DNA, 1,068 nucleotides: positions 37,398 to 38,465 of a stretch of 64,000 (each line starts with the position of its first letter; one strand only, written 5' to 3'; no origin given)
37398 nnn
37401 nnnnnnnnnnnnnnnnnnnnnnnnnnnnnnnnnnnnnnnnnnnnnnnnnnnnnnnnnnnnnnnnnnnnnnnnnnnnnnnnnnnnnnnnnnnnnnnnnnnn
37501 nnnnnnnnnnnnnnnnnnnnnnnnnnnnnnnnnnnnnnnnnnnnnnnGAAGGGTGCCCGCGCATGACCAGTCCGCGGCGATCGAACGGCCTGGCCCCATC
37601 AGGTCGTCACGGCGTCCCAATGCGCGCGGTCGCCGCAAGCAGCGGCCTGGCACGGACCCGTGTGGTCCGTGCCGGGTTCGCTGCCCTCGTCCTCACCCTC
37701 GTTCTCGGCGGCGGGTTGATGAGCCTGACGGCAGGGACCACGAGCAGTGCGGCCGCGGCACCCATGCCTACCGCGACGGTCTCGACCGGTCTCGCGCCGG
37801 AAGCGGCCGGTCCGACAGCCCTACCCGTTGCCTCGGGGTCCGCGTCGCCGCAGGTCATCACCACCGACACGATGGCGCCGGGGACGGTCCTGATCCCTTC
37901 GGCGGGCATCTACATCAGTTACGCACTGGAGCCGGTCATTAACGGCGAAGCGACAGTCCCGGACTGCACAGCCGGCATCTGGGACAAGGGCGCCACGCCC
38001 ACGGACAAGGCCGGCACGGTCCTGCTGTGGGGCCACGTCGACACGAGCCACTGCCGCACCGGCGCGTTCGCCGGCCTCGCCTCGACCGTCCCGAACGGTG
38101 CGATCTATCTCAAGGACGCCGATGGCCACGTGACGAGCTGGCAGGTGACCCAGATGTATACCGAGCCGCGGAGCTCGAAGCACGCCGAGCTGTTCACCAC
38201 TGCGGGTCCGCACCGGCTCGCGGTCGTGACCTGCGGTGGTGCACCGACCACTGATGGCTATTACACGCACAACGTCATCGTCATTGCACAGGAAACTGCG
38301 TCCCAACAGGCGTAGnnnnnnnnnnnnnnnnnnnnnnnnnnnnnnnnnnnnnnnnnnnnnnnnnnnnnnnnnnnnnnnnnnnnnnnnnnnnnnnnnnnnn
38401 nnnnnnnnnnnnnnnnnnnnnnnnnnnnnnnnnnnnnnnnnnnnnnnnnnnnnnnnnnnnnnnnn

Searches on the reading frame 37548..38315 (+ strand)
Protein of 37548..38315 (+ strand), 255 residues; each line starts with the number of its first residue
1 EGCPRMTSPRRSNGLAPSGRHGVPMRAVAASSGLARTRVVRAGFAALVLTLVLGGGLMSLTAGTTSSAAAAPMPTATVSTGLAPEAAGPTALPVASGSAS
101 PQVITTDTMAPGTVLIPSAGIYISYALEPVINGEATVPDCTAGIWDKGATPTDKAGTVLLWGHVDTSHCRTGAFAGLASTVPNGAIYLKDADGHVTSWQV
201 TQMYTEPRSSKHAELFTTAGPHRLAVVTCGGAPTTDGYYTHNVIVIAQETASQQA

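Call 38: search_protein_families(library=pfam, proteins=[window:37548-38315:+], max_evalue=0.001)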
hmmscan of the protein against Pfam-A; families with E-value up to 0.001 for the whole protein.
window:37548-38315:+ (255 aa): 1 family
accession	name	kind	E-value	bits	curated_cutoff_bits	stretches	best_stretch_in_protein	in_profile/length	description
PF04203.18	Sortase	-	9.3e-13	48.5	26.6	1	129-249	11-124/125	Sortase domain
